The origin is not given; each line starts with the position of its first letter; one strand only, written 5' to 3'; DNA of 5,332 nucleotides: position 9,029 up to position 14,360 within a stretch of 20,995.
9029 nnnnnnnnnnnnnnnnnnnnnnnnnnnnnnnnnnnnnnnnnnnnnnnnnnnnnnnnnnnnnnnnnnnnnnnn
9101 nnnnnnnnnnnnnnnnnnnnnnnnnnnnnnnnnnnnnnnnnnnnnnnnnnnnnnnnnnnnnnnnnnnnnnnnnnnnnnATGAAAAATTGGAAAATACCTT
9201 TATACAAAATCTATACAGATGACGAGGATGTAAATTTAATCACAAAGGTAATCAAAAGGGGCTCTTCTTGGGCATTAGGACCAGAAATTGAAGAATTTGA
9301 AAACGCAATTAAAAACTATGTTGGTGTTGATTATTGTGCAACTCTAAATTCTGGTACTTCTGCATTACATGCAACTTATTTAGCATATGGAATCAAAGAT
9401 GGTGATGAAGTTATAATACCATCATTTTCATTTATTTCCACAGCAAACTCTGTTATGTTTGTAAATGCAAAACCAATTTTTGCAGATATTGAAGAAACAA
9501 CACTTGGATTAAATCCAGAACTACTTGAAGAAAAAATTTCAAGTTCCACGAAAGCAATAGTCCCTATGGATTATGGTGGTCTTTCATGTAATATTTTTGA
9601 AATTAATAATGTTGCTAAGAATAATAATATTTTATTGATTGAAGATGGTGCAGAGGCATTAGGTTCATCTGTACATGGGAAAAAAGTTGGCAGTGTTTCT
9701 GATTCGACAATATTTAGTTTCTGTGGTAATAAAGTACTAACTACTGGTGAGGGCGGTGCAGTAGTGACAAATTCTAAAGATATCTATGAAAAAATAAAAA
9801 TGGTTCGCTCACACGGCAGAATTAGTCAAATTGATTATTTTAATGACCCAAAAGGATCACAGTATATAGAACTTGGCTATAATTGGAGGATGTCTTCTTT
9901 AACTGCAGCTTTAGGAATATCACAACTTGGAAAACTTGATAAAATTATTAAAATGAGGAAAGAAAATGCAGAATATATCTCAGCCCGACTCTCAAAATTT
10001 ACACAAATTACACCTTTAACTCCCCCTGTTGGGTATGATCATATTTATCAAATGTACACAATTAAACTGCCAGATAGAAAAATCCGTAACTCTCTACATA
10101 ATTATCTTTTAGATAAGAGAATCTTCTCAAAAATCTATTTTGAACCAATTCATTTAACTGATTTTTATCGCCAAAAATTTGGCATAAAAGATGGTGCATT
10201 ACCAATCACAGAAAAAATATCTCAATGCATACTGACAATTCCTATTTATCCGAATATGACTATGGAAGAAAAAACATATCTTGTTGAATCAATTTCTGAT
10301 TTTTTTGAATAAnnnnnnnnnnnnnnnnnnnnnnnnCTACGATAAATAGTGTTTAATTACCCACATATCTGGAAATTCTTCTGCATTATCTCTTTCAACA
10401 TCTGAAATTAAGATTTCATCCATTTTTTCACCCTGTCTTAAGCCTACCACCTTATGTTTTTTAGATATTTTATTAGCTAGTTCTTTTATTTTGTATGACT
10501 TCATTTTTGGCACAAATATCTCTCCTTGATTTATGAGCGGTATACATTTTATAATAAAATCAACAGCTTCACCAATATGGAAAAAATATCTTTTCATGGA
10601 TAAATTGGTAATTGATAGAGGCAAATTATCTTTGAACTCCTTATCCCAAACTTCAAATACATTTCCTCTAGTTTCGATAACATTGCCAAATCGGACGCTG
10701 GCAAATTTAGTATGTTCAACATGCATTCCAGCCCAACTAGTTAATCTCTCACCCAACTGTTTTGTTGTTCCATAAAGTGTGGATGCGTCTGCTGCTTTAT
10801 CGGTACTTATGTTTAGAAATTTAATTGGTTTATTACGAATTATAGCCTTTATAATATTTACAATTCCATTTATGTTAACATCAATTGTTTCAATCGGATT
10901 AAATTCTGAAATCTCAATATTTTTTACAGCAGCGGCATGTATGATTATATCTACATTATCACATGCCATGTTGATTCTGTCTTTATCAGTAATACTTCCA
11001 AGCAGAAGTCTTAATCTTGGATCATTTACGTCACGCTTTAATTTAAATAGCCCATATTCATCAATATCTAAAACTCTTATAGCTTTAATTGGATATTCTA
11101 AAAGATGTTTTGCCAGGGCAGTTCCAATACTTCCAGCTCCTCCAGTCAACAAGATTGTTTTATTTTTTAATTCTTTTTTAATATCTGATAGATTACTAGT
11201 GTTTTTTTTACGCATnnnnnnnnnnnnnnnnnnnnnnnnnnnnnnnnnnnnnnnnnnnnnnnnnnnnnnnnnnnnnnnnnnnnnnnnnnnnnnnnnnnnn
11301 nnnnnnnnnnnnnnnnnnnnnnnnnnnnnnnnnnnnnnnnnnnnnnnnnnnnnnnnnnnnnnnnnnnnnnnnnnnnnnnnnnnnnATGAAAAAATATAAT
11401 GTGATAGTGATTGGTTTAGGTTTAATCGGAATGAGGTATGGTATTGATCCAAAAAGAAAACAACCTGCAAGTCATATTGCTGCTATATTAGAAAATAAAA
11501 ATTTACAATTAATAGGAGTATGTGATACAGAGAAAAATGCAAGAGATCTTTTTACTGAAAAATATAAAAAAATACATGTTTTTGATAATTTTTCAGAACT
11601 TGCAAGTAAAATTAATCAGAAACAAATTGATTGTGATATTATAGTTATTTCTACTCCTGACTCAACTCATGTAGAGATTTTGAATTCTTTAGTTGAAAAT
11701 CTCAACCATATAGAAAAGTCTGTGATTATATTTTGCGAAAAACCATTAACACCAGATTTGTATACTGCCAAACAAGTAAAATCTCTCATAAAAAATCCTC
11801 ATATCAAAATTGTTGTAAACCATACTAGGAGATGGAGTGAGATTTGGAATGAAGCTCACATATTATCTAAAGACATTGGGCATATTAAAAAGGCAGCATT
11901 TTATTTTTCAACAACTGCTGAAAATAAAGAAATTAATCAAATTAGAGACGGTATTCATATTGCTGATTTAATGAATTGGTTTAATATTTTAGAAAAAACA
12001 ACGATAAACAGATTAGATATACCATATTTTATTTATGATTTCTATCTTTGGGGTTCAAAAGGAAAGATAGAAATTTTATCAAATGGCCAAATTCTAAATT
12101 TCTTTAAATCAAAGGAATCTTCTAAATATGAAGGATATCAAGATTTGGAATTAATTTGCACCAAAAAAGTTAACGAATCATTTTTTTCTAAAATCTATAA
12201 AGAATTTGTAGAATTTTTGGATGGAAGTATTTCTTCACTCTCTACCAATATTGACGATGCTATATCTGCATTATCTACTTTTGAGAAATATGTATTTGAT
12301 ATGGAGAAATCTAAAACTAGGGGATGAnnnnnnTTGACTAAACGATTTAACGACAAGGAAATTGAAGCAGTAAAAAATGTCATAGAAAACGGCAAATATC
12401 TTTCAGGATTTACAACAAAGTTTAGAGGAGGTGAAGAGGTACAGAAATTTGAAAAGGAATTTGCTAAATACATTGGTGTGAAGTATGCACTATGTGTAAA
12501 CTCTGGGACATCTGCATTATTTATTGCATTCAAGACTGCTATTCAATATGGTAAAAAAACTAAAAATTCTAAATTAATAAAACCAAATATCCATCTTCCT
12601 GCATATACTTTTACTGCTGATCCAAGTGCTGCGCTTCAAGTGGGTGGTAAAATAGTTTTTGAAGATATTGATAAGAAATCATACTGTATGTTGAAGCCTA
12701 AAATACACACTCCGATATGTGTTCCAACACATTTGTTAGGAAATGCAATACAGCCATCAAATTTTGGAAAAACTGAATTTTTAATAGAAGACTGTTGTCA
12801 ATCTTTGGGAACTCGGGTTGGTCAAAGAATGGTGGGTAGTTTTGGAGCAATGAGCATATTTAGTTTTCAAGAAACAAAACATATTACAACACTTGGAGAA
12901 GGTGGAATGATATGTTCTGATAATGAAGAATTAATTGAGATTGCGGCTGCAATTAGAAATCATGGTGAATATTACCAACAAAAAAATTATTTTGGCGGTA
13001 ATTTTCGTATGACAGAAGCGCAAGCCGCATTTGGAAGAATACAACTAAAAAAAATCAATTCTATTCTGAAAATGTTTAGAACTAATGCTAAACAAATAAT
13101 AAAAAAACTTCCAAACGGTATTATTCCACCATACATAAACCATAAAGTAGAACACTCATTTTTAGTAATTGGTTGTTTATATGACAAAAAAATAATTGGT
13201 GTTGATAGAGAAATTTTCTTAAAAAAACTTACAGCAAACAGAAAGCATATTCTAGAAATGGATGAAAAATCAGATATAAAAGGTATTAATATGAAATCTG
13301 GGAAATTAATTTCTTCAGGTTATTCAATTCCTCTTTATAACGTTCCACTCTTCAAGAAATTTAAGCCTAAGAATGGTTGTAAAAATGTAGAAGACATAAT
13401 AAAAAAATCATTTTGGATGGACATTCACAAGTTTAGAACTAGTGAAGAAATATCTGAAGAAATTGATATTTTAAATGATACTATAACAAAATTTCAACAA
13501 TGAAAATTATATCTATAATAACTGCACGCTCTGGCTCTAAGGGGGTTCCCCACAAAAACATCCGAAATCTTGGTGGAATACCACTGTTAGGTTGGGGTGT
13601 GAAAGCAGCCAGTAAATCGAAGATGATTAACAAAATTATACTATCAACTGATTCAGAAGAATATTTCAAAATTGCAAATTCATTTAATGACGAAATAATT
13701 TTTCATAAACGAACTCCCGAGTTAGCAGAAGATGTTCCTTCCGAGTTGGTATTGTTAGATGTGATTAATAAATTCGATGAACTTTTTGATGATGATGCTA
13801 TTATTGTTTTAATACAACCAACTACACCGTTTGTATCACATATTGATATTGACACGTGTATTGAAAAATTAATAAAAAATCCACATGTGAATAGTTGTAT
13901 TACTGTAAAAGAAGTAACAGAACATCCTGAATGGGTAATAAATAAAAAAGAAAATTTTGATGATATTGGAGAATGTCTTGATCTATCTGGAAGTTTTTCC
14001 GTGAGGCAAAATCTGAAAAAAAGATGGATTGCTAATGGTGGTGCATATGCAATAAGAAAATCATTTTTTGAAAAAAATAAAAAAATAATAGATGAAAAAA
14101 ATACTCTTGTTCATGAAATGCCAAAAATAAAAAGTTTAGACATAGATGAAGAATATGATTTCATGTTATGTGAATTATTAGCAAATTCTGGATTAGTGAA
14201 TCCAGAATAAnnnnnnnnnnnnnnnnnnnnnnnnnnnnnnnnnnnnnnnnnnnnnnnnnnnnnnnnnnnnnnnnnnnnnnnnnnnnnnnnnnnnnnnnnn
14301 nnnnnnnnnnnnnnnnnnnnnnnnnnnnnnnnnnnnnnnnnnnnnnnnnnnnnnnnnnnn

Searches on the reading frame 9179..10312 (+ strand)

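Call 6: search_protein_families(library=pfam, proteins=[window:9179-10312:+])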
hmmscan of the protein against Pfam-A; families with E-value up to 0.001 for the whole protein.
window:9179-10312:+ (377 aa): 3 families
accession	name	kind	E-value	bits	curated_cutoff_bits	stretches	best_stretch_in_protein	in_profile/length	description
PF01041.23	DegT_DnrJ_EryC1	-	3.1e-102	342.9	19.8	1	14-372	4-359/360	DegT/DnrJ/EryC1/StrS aminotransferase family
PF00266.25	Aminotran_5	-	0.00018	21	21.5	1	37-281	45-301/371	Aminotransferase class-V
PF01053.26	Cys_Met_Meta_PP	-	0.0002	20.5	27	1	35-157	52-174/381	Cys/Met metabolism PLP-dependent enzyme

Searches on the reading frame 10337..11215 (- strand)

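Call 6: search_protein_families(library=pfam, proteins=[window:10337-11215:-])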
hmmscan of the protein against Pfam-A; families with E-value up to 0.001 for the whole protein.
window:10337-11215:- (292 aa): 8 families
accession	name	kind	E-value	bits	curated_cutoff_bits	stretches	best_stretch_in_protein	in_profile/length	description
PF02719.21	Polysacc_synt_2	-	2.1e-69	234.4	20.2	1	21-288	1-292/293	Polysaccharide biosynthesis protein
PF01370.27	Epimerase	-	1e-20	74.6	20.9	1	21-227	1-227/240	NAD dependent epimerase/dehydratase family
PF16363.11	GDP_Man_Dehyd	-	1.6e-15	57.8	27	1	22-140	1-131/332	GDP-mannose 4,6 dehydratase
PF01073.25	3Beta_HSD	-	1.2e-13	51.2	22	1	23-129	2-107/280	3-beta hydroxysteroid dehydrogenase/isomerase family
PF00106.31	adh_short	-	1.2e-07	31.8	26.6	1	19-160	1-161/195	short chain dehydrogenase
PF04321.23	RmlD_sub_bind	-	5.8e-07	29.3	27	1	20-145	2-108/287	RmlD substrate binding domain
PF07993.18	NAD_binding_4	-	9.7e-06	25.4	20.1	0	75-142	70-140/258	Male sterility protein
PF13460.12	NAD_binding_10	-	3.5e-05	24.2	27.2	1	25-144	1-104/184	NAD(P)H-binding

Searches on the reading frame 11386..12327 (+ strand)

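Call 7: search_protein_families(library=pfam, proteins=[window:11386-12327:+])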
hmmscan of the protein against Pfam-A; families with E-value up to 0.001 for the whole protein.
window:11386-12327:+ (313 aa): 1 family
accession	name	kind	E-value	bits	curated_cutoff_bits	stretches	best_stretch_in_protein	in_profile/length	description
PF01408.29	GFO_IDH_MocA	-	2e-13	51.5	24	1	5-146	2-120/120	Oxidoreductase family, NAD-binding Rossmann fold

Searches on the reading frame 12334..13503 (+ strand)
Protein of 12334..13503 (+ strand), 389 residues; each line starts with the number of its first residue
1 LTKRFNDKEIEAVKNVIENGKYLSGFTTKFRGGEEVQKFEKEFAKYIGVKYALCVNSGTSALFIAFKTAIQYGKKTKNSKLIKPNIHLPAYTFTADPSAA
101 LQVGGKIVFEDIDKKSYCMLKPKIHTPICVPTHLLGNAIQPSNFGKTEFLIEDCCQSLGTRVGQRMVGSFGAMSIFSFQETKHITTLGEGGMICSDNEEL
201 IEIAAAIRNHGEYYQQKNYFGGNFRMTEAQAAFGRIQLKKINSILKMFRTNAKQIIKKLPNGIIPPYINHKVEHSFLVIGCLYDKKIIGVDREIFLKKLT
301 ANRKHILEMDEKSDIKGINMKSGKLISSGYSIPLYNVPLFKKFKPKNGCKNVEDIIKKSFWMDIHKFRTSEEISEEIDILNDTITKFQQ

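Call 7: search_protein_families(library=pfam, proteins=[window:12334-13503:+])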
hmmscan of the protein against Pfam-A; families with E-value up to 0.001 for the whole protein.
window:12334-13503:+ (389 aa): 1 family
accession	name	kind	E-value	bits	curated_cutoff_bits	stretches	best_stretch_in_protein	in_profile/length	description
PF01041.23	DegT_DnrJ_EryC1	-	9.1e-54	183.5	19.8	1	29-373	19-352/360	DegT/DnrJ/EryC1/StrS aminotransferase family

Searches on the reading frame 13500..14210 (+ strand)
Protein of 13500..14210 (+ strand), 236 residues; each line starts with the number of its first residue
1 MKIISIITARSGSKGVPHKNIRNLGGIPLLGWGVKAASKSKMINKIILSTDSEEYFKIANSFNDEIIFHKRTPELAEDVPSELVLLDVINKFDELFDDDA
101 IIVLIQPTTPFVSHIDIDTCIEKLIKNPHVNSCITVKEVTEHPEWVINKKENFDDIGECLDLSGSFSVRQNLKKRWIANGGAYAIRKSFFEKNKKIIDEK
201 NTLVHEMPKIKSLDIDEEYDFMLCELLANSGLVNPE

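Call 7: search_protein_families(library=pfam, proteins=[window:13500-14210:+])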
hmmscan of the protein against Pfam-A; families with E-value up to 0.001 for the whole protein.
window:13500-14210:+ (236 aa): 1 family
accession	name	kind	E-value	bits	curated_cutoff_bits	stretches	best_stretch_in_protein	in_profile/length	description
PF02348.25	CTP_transf_3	-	8.8e-26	91.5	22.6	1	5-142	2-132/217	Cytidylyltransferase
